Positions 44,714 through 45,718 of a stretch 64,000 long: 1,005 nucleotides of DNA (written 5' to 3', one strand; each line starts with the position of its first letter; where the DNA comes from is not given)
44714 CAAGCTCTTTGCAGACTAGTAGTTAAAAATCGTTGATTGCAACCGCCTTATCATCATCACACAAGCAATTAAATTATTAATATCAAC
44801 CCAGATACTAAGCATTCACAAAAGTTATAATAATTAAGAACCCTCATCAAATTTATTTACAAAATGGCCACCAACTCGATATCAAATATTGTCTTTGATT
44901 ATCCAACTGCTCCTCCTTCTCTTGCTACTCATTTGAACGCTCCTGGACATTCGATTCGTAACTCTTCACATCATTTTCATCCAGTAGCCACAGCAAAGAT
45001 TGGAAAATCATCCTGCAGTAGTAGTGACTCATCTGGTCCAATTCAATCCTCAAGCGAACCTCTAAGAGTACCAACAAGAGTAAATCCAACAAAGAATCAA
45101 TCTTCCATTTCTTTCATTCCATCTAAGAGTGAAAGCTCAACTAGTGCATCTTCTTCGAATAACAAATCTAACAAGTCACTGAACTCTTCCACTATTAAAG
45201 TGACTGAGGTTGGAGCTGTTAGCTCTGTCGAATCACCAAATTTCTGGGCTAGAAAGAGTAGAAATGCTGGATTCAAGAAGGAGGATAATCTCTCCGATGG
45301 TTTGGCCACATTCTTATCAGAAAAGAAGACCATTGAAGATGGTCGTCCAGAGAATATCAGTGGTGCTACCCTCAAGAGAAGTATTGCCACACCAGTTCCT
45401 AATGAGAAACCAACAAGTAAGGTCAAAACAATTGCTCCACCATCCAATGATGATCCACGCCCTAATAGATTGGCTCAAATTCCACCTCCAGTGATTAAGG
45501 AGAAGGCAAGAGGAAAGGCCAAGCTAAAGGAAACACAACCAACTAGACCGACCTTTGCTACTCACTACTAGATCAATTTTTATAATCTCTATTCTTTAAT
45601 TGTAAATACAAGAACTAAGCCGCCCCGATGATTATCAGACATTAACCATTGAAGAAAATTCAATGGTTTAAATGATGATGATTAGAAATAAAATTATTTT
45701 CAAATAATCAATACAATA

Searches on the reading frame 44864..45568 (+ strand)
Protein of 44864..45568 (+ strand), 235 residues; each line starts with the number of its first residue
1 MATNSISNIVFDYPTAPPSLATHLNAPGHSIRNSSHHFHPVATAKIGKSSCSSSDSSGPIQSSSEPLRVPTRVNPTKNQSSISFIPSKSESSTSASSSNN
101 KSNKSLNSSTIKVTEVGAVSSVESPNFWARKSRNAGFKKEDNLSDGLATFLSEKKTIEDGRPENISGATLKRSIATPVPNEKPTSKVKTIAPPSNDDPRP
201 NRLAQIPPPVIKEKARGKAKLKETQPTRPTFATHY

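Call 55: search_protein_families(library=pfam, proteins=[P0137, P0139, P0143, P0148, P0155, P0168, P0245, P0256, P0140, P0157], max_evalue=0.5)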
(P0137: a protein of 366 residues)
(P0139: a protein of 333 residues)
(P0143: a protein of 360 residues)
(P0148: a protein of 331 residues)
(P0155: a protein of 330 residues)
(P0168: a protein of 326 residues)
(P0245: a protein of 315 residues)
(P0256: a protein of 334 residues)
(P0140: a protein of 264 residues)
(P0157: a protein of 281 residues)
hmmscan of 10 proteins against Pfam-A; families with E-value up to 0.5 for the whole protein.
P0137 (366 aa): 8 families
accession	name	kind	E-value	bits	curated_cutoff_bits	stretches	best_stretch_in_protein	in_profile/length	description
PF00071.28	Ras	-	1.1e-31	110.1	21.6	1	161-329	1-159/162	Ras family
PF08477.19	Roc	-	7.1e-16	59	27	1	161-275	1-119/119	Ras of Complex, Roc, domain of DAPkinase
PF00009.33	GTP_EFTU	-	2.9e-08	34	26.5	1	199-328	61-184/188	Elongation factor Tu GTP binding domain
PF00025.27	Arf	-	9.1e-07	29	22.3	1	157-294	12-145/174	ADP-ribosylation factor family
PF01926.29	MMR_HSR1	-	6.5e-05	23.4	21.9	1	161-273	1-113/113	50S ribosome-binding GTPase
PF03193.22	RsgA_GTPase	-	0.0024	18.1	30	0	96-178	52-125/174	RsgA GTPase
PF12937.12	F-box-like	-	0.007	16.6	24.3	1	7-23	2-17/47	F-box-like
PF16897.10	MMR_HSR1_Xtn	-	0.045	14.2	35.2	1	265-288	56-79/106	C-terminal region of MMR_HSR1 domain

P0139 (333 aa): 11 families
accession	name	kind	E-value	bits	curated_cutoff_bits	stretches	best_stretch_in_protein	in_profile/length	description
PF00071.28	Ras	-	7.8e-30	104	21.6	1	127-293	1-159/162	Ras family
PF08477.19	Roc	-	2.3e-11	44.4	27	1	127-240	1-119/119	Ras of Complex, Roc, domain of DAPkinase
PF00009.33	GTP_EFTU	-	1.1e-09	38.6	26.5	1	169-291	65-183/188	Elongation factor Tu GTP binding domain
PF00025.27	Arf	-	3.6e-09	36.8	22.3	1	121-288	10-168/174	ADP-ribosylation factor family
PF03193.22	RsgA_GTPase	-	1e-05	25.9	30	1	195-289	24-103/174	RsgA GTPase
PF01926.29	MMR_HSR1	-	0.00033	21.2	21.9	1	127-238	1-113/113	50S ribosome-binding GTPase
PF00503.26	G-alpha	-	0.01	15.5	48.8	0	120-142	16-38/333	G-protein alpha subunit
PF03029.23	ATP_bind_1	-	0.018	15.3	27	1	204-260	130-184/240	Conserved hypothetical ATP binding protein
PF24786.1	RXYLT1_N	-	0.058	14.1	25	1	137-225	5-90/140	RXYLT1 N-terminal domain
PF10609.15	ParA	-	0.15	11.9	27.1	0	127-143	6-22/246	NUBPL iron-transfer P-loop NTPase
PF03308.22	MeaB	-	0.41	10.1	23.1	0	226-290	171-231/273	Methylmalonyl Co-A mutase-associated GTPase MeaB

P0143 (360 aa): 9 families
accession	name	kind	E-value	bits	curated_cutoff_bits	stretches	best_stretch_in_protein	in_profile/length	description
PF00071.28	Ras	-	4.7e-23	82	21.6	1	160-326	1-160/162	Ras family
PF08477.19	Roc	-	1.8e-08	35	27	1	160-276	1-119/119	Ras of Complex, Roc, domain of DAPkinase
PF00025.27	Arf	-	4.8e-08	33.1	22.3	1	154-316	10-164/174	ADP-ribosylation factor family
PF03193.22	RsgA_GTPase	-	7.7e-07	29.5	30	2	224-320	16-102/174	RsgA GTPase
PF00009.33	GTP_EFTU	-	6.7e-05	23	26.5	1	232-325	94-185/188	Elongation factor Tu GTP binding domain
PF00503.26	G-alpha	-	0.00033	20.3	48.8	1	147-216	10-78/333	G-protein alpha subunit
PF03029.23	ATP_bind_1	-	0.044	14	27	1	223-298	115-190/240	Conserved hypothetical ATP binding protein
PF01926.29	MMR_HSR1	-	0.14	12.7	21.9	1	160-274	1-113/113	50S ribosome-binding GTPase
PF00899.27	ThiF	-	0.18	11.4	28.1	1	146-171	4-33/238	ThiF family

P0148 (331 aa): 6 families
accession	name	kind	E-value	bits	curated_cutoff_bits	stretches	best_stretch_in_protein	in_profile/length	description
PF00071.28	Ras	-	8e-35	120.2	21.6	1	122-289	1-159/162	Ras family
PF08477.19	Roc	-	1.6e-16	61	27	1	122-236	1-119/119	Ras of Complex, Roc, domain of DAPkinase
PF00009.33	GTP_EFTU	-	3.7e-10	40.1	26.5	1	162-289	63-185/188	Elongation factor Tu GTP binding domain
PF00025.27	Arf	-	2.5e-06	27.5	22.3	1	118-243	12-133/174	ADP-ribosylation factor family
PF03193.22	RsgA_GTPase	-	0.0028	17.9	30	1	194-248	25-71/174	RsgA GTPase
PF12937.12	F-box-like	-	0.25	11.6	24.3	0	5-40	3-32/47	F-box-like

P0155 (330 aa): 13 families
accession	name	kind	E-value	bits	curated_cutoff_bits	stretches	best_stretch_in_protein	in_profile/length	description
PF00071.28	Ras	-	1.1e-36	126.4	21.6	1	127-296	1-159/162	Ras family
PF08477.19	Roc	-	1.5e-18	67.6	27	1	127-241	1-119/119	Ras of Complex, Roc, domain of DAPkinase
PF00009.33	GTP_EFTU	-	8.6e-14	52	26.5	1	167-297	63-186/188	Elongation factor Tu GTP binding domain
PF00025.27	Arf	-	4.5e-11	43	22.3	1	125-291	14-168/174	ADP-ribosylation factor family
PF01926.29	MMR_HSR1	-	1.2e-07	32.3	21.9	1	127-239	1-113/113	50S ribosome-binding GTPase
PF04670.18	Gtr1_RagA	-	1.7e-05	24.8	22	1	127-270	1-149/232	Gtr1/RagA G protein conserved region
PF03029.23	ATP_bind_1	-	3.4e-05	24.2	27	1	170-255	90-181/240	Conserved hypothetical ATP binding protein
PF03193.22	RsgA_GTPase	-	0.00011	22.5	30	0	217-256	40-79/174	RsgA GTPase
PF12937.12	F-box-like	-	0.00021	21.4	24.3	1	13-56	3-36/47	F-box-like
PF13479.12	AAA_24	-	0.0073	16.6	27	1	126-161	3-37/195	AAA domain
PF00646.38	F-box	-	0.045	14.2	20.5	1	13-30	3-20/43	F-box domain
PF13191.12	AAA_16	-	0.33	11.9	32.6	1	128-147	27-46/167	AAA ATPase domain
PF18284.7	DNA_meth_N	-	0.33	11.5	25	0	80-98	2-20/57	DNA methylase N-terminal domain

P0168 (326 aa): 10 families
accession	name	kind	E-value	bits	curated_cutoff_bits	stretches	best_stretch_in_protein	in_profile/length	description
PF00071.28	Ras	-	1.2e-30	106.7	21.6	1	111-286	2-161/162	Ras family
PF08477.19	Roc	-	1.1e-11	45.4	27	1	111-225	2-119/119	Ras of Complex, Roc, domain of DAPkinase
PF00009.33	GTP_EFTU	-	2.4e-11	44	26.5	1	156-281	68-182/188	Elongation factor Tu GTP binding domain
PF00025.27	Arf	-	5.5e-05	23.2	22.3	1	108-245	14-146/174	ADP-ribosylation factor family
PF12937.12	F-box-like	-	7.4e-05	22.9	24.3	1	5-47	2-44/47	F-box-like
PF01926.29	MMR_HSR1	-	0.0056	17.2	21.9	1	111-223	2-113/113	50S ribosome-binding GTPase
PF14307.12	Glyco_tran_WbsX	-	0.021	14.8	25.1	1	197-326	170-293/350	Glycosyltransferase WbsX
PF03029.23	ATP_bind_1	-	0.027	14.7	27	1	182-252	121-193/240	Conserved hypothetical ATP binding protein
PF14054.11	DUF4249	-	0.049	13.6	28.5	1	143-291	114-209/269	Domain of unknown function (DUF4249)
PF00646.38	F-box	-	0.11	12.9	20.5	0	6-36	3-31/43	F-box domain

P0245 (315 aa): 15 families
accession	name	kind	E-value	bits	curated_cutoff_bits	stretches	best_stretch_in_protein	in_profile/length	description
PF00071.28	Ras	-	8.4e-34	116.9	21.6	1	112-275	2-161/162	Ras family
PF08477.19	Roc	-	2.2e-17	63.8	27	1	112-225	2-119/119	Ras of Complex, Roc, domain of DAPkinase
PF00009.33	GTP_EFTU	-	2.1e-12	47.5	26.5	1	149-272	61-184/188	Elongation factor Tu GTP binding domain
PF00025.27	Arf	-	4.8e-10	39.6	22.3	1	101-272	6-172/174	ADP-ribosylation factor family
PF03193.22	RsgA_GTPase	-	2.9e-07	30.9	30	2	61-131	56-128/174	RsgA GTPase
PF01926.29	MMR_HSR1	-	7.3e-07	29.7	21.9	1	112-223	2-113/113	50S ribosome-binding GTPase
PF13191.12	AAA_16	-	5.6e-05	24.1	32.6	1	105-235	20-153/167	AAA ATPase domain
PF02421.24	FeoB_N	-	0.001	19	27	1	112-269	3-155/156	Ferrous iron transport protein B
PF16897.10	MMR_HSR1_Xtn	-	0.011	16.1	35.2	1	203-273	44-103/106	C-terminal region of MMR_HSR1 domain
PF12937.12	F-box-like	-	0.014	15.6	24.3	1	3-41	2-30/47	F-box-like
PF03308.22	MeaB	-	0.015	14.8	23.1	1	218-275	175-236/273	Methylmalonyl Co-A mutase-associated GTPase MeaB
PF19275.4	HflX_C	-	0.043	14.3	26.4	1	249-275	9-35/102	HflX C-terminal domain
PF23248.1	KH_PARP14_2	-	0.057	13.7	27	0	179-208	33-62/72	PARP14, second type I KH domain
PF00503.26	G-alpha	-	0.068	12.7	48.8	0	96-150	9-61/333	G-protein alpha subunit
PF10236.15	DAP3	-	0.11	12.2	23.1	1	99-129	13-43/311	Mitochondrial ribosomal death-associated protein 3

P0256 (334 aa): 19 families
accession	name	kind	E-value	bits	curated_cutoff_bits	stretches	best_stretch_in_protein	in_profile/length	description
PF00071.28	Ras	-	2.8e-28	99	21.6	1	131-295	2-159/162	Ras family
PF08477.19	Roc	-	3e-16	60.2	27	1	131-245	2-119/119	Ras of Complex, Roc, domain of DAPkinase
PF00009.33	GTP_EFTU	-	5.4e-12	46.1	26.5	1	175-294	67-184/188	Elongation factor Tu GTP binding domain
PF00025.27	Arf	-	5.3e-11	42.8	22.3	1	128-294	14-172/174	ADP-ribosylation factor family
PF04670.18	Gtr1_RagA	-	1e-05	25.5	22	1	131-268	2-145/232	Gtr1/RagA G protein conserved region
PF03193.22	RsgA_GTPase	-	0.0013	19.1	30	0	223-295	42-106/174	RsgA GTPase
PF12937.12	F-box-like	-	0.002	18.3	24.3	1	7-50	2-31/47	F-box-like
PF00004.35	AAA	-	0.0021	18.9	21.2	1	131-180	1-49/131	ATPase family associated with various cellular activities (AAA)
PF01637.24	ATPase_2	-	0.0031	17.8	33.2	1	131-180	23-77/225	ATPase domain predominantly from Archaea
PF13191.12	AAA_16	-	0.0035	18.3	32.6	1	129-150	25-46/167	AAA ATPase domain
PF16897.10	MMR_HSR1_Xtn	-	0.0052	17.2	35.2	1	235-289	56-97/106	C-terminal region of MMR_HSR1 domain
PF00158.32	Sigma54_activat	-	0.0096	16.1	20.2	1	114-150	8-44/168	Sigma-54 interaction domain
PF13479.12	AAA_24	-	0.015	15.6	27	1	130-154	4-26/195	AAA domain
PF00931.28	NB-ARC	-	0.03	14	23.5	1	130-151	20-41/248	NB-ARC domain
PF20720.3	nSTAND3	-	0.041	14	27.2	1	131-160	20-49/155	Novel STAND NTPase 3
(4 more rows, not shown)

P0140 (264 aa): 12 families
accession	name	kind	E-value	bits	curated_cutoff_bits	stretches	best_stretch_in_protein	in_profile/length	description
PF00071.28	Ras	-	2.2e-22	79.8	21.6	1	80-245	2-153/162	Ras family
PF08477.19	Roc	-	2.1e-10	41.3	27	1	79-199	1-119/119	Ras of Complex, Roc, domain of DAPkinase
PF00009.33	GTP_EFTU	-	4.6e-06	26.8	26.5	1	117-242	61-176/188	Elongation factor Tu GTP binding domain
PF01926.29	MMR_HSR1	-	4.5e-05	24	21.9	1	79-174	1-98/113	50S ribosome-binding GTPase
PF13521.12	AAA_28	-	0.00061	20.5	27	0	126-233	75-156/164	AAA domain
PF03193.22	RsgA_GTPase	-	0.0026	18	30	0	75-98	104-127/174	RsgA GTPase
PF16897.10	MMR_HSR1_Xtn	-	0.014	15.8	35.2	1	174-221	41-80/106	C-terminal region of MMR_HSR1 domain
PF13479.12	AAA_24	-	0.026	14.8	27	0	79-101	4-23/195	AAA domain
PF09547.16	SpoIVA_ATPase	-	0.058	13.2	26.6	1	77-122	17-58/237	Stage IV sporulation protein A, ATPase domain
PF13476.12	AAA_23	-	0.071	14.2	27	1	81-221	23-165/201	AAA domain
PF02492.25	cobW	-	0.083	12.9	20.7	0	80-98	3-21/180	CobW/HypB/UreG, nucleotide-binding domain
PF00350.29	Dynamin_N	-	0.19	12.1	27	0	80-101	1-22/168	Dynamin family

P0157 (281 aa): 5 families
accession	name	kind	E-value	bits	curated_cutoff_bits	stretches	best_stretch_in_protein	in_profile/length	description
PF00071.28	Ras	-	6.8e-23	81.5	21.6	1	75-240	2-158/162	Ras family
PF08477.19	Roc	-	6.2e-09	36.6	27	1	75-188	2-119/119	Ras of Complex, Roc, domain of DAPkinase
PF22362.1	Ago_MID_bact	-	0.00061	20.4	27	1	158-228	13-84/172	Argonaute, middle domain, bacteria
PF00009.33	GTP_EFTU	-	0.025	14.6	26.5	1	117-239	65-183/188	Elongation factor Tu GTP binding domain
PF01926.29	MMR_HSR1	-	0.039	14.5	21.9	1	74-174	1-102/113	50S ribosome-binding GTPase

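Call 74: search_protein_families(library=pfam, proteins=[window:44864-45568:+], max_evalue=0.001)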
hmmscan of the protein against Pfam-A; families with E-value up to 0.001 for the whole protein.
window:44864-45568:+ (235 aa): 0 families
